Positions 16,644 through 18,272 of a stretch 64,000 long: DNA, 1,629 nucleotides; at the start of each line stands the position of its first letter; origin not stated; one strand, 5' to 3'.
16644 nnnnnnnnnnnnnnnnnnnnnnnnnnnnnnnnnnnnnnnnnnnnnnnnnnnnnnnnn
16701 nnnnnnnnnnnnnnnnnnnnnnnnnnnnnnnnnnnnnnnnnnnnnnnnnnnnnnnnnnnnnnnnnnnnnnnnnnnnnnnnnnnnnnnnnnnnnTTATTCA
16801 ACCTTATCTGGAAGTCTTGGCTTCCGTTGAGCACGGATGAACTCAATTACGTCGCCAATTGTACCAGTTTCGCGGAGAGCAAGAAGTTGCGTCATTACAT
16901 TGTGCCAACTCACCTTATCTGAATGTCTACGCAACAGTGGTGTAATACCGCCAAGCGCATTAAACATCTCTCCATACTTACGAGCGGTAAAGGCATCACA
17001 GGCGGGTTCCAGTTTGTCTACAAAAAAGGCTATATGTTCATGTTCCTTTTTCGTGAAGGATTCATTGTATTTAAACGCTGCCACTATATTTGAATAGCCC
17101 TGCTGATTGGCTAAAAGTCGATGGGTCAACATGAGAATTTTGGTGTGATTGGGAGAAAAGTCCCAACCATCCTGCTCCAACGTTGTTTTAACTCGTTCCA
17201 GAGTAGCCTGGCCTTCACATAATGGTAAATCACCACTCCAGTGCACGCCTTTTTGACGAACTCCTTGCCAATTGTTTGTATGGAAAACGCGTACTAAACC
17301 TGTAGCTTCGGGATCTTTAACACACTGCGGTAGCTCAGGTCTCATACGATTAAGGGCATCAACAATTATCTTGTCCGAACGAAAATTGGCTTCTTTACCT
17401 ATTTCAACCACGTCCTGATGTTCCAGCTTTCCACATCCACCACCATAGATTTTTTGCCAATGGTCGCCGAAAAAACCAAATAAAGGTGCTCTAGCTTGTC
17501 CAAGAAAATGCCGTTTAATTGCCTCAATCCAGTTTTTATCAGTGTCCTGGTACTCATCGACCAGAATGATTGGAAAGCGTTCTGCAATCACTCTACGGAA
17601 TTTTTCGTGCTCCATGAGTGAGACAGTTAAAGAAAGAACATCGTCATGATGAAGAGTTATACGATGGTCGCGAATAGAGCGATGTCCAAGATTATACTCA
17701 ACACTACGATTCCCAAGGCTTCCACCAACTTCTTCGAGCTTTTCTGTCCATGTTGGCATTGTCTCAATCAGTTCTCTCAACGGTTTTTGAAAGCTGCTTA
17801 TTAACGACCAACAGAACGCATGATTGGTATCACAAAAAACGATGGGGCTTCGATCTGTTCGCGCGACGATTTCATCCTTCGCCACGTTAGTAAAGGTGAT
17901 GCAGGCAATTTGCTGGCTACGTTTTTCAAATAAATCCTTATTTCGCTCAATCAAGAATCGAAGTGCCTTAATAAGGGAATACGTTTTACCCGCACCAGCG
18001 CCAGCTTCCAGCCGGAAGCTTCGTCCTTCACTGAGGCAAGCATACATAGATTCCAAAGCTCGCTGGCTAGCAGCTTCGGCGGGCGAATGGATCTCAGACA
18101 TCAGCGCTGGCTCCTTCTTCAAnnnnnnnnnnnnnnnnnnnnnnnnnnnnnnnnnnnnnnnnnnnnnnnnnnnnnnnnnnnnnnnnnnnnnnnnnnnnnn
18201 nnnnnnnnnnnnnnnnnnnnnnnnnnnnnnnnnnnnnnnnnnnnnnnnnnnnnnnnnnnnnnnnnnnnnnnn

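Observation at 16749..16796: Single in-frame TAA splits the UvrD-like helicase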

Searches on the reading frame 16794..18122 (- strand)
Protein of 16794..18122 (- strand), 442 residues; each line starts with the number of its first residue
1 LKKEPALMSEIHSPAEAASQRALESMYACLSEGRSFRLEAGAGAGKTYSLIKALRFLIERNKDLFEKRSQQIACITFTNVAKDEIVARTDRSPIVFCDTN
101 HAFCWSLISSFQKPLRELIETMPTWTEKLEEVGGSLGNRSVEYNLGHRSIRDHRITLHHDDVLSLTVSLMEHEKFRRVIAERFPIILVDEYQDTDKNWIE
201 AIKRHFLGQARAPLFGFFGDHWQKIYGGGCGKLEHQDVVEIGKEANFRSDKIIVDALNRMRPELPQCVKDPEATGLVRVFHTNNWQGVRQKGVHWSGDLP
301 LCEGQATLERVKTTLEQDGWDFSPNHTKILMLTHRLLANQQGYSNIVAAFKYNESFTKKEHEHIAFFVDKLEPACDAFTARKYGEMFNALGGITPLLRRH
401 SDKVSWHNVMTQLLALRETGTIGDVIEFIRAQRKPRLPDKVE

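Call 4: search_protein_families(proteins=[window:16794-18122:-], library=padloc)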
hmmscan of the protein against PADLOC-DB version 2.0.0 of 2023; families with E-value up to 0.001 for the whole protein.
window:16794-18122:- (442 aa): 46 families (the best 25 are shown)
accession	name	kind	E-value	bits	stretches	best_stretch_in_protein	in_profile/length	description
PDLC00113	GajB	-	2.6e-203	674.7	1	10-442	4-435/579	UrvD helicase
PDLC00135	GajB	-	1.7e-84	282.9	2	18-353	5-337/603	UrvD helicase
PDLC00143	GajB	-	2.4e-69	232.6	2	154-417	171-439/632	UrvD helicase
PDLC00111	GajB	-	1.2e-67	227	2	154-408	170-424/625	UrvD helicase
PDLC00128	GajB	-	1.5e-56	190.5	2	10-117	4-111/685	UrvD helicase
PDLC00125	GajB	-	6.3e-43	145.5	2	140-415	186-469/669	UrvD helicase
PDLC00137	GajB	-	3.1e-37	126.7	2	23-115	16-108/679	UrvD helicase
PDLC00119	GajB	-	2.5e-28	97.3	2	34-108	16-89/565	UrvD helicase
PDLC00115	GajB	-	3.2e-24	83.6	1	157-351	47-237/537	UrvD helicase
PDLC00109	GajB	-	1.9e-21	74.2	2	156-260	148-254/647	UrvD helicase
PDLC03802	RTasHel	-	3.6e-20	70.4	2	135-263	144-275/675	DRT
PDLC00117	GajB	-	2e-18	64.2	2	159-260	194-301/604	UrvD helicase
PDLC00127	GajB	-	8.7e-16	55.5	2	157-239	175-258/594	UrvD helicase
PDLC00118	GajB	-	7.1e-15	52.9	1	40-204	12-169/515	UrvD helicase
PDLC00132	GajB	-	1.2e-14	51.9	2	34-113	17-94/625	UrvD helicase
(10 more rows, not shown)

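Call 9: list_cluster_members(proteins=[window:16797-18101:-, window:16797-18122:-, window:16371-16748:-])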
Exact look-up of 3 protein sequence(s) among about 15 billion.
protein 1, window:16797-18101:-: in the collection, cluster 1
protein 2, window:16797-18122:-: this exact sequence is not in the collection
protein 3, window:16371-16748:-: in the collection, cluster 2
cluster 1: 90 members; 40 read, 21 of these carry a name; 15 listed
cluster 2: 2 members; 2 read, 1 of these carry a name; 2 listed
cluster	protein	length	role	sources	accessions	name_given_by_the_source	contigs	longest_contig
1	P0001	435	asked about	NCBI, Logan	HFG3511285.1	TPA: UvrD-helicase domain-containing protein [Escherichia coli]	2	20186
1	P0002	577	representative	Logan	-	-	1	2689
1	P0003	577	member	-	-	UvrD-helicase domain-containing protein [Escherichia coli] | DNA helicase-2/ATP-dependent DNA helicase PcrA | DNA 3'-5' helicase II n=4 Tax=Pseudomonadati TaxID=3379134 RepID=A0A0H3EIG5_ECO8N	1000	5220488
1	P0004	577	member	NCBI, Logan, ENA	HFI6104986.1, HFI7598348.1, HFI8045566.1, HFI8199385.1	TPA: UvrD-helicase domain-containing protein [Escherichia coli]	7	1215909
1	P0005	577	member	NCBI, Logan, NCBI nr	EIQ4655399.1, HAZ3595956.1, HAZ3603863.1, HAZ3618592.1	TPA: ATP-dependent helicase [Escherichia coli] | ATP-dependent helicase [Escherichia coli]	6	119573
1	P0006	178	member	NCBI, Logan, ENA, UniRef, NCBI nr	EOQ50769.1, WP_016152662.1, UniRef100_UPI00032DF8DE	hypothetical protein WC7_01631 [Citrobacter sp. KTE151] | hypothetical protein n=1 Tax=Citrobacter sp. KTE151 TaxID=1169322 RepID=UPI00032DF8DE | hypothetical protein [Citrobacter sp. KTE151]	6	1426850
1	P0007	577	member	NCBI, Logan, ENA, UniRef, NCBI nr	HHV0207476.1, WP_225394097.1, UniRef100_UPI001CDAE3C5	TPA: UvrD-helicase domain-containing protein [Escherichia coli] | UvrD-helicase domain-containing protein n=1 Tax=Escherichia coli TaxID=562 ... | UvrD-helicase domain-containing protein [Escherichia coli]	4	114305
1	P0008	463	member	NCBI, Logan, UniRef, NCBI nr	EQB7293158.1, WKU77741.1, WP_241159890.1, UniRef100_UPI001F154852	UvrD-helicase domain-containing protein [Escherichia albertii] | UvrD-helicase domain-containing protein n=2 Tax=Escherichia albertii TaxID=208962 ...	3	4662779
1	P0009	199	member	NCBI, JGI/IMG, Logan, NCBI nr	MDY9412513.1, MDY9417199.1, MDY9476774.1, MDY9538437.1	3'-5' exonuclease [Escherichia coli]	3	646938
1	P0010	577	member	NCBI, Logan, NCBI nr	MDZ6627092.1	UvrD-helicase domain-containing protein [Escherichia coli]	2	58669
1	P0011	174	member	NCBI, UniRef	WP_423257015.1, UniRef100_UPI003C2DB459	3'-5' exonuclease, partial [Escherichia coli] | 3'-5' exonuclease n=1 Tax=Escherichia coli TaxID=562 RepID=UPI003C2DB459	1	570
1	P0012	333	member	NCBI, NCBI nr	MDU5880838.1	MAG: UvrD-helicase domain-containing protein, partial [Serratia marcescens] | UvrD-helicase domain-containing protein [Serratia marcescens]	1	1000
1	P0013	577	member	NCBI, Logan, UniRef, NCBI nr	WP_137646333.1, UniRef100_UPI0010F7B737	UvrD-helicase domain-containing protein [Escherichia albertii] | UvrD-helicase domain-containing protein n=1 Tax=Escherichia albertii TaxID=208962 ...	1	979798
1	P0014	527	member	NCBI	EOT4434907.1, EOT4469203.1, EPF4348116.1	UvrD-helicase domain-containing protein, partial [Escherichia coli]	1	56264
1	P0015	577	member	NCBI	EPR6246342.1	UvrD-helicase domain-containing protein [Escherichia coli]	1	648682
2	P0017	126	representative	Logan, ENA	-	-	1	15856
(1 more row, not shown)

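Call 10: find_encoding_contigs(protein=P0001, flank=10000, max_places=6)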
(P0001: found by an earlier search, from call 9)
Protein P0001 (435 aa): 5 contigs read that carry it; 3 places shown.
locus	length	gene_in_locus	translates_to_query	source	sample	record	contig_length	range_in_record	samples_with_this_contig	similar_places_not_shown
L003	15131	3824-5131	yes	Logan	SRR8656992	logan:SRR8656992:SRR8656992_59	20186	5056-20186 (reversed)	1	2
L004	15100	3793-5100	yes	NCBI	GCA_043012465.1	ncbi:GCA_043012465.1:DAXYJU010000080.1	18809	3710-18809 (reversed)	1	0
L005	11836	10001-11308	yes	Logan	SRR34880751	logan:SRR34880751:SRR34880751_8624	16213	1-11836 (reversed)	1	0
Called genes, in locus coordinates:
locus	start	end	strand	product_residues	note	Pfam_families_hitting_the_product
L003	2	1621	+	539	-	?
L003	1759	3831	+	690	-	PF02463:SMC_N (faint), PF11398:DUF2813 (faint), PF13175:AAA_15, PF13476:AAA_23 (weak), PF13304:AAA_21, PF13175:AAA_15, PF20469:OLD-like_TOPRIM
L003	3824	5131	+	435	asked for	PF00580:UvrD-helicase (weak), PF13245:AAA_19, PF00580:UvrD-helicase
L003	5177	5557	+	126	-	PF13361:UvrD_C (weak), PF13538:UvrD_C_2 (faint)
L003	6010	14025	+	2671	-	PF11924:IAT_beta, PF09134:Invasin_D3, PF02369:Big_1, PF02369:Big_1, PF09134:Invasin_D3, PF02369:Big_1, PF02369:Big_1, PF09134:Invasin_D3, +21 more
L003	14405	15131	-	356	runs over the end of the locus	PF01075:Glyco_transf_9 (weak)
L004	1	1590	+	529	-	?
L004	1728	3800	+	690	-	PF02463:SMC_N (faint), PF11398:DUF2813 (faint), PF13175:AAA_15, PF13476:AAA_23 (weak), PF13304:AAA_21, PF13175:AAA_15, PF20469:OLD-like_TOPRIM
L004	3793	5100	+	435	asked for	PF00580:UvrD-helicase (weak), PF13245:AAA_19, PF00580:UvrD-helicase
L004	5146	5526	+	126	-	PF13361:UvrD_C (weak), PF13538:UvrD_C_2 (faint)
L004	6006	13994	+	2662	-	PF11924:IAT_beta, PF09134:Invasin_D3, PF02369:Big_1, PF02369:Big_1, PF09134:Invasin_D3, PF02369:Big_1, PF02369:Big_1, PF09134:Invasin_D3, +23 more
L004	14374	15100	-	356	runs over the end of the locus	PF01075:Glyco_transf_9 (weak)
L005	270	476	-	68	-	PF13693:HTH_35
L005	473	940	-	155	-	-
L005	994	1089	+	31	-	-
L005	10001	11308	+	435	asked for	PF00580:UvrD-helicase (weak), PF13245:AAA_19, PF00580:UvrD-helicase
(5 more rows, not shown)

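Call 11: find_encoding_contigs(protein=P0017, flank=10000, max_places=6)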
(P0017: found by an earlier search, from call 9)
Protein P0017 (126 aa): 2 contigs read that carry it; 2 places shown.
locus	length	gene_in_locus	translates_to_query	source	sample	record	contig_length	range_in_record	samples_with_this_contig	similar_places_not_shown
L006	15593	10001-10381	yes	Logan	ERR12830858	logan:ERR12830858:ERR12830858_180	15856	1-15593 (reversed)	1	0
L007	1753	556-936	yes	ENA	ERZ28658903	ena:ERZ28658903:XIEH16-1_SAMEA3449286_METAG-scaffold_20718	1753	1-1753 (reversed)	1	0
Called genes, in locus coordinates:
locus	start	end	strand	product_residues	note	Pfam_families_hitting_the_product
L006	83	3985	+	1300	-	-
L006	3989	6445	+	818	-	-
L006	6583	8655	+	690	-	PF02463:SMC_N (faint), PF11398:DUF2813 (faint), PF13175:AAA_15, PF13476:AAA_23 (weak), PF13304:AAA_21, PF13175:AAA_15, PF20469:OLD-like_TOPRIM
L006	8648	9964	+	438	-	PF00580:UvrD-helicase (weak), PF13245:AAA_19, PF00580:UvrD-helicase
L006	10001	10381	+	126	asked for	PF13361:UvrD_C (weak), PF13538:UvrD_C_2 (faint)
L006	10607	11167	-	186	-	PF01380:SIS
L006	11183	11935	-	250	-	PF00106:adh_short, PF08659:KR, PF23441:SDR (weak), PF01370:Epimerase (faint), PF13561:adh_short_C2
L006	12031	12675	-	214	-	PF00834:Ribul_P_3_epim, PF01729:QRPTase_C (faint)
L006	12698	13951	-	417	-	PF03611:EIIC-GAT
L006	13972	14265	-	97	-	PF02302:PTS_IIB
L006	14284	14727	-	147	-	PF00359:PTS_EIIA_2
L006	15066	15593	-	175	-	?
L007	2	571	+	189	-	?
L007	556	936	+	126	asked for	PF13361:UvrD_C (weak), PF13538:UvrD_C_2 (faint)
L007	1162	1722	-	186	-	PF01380:SIS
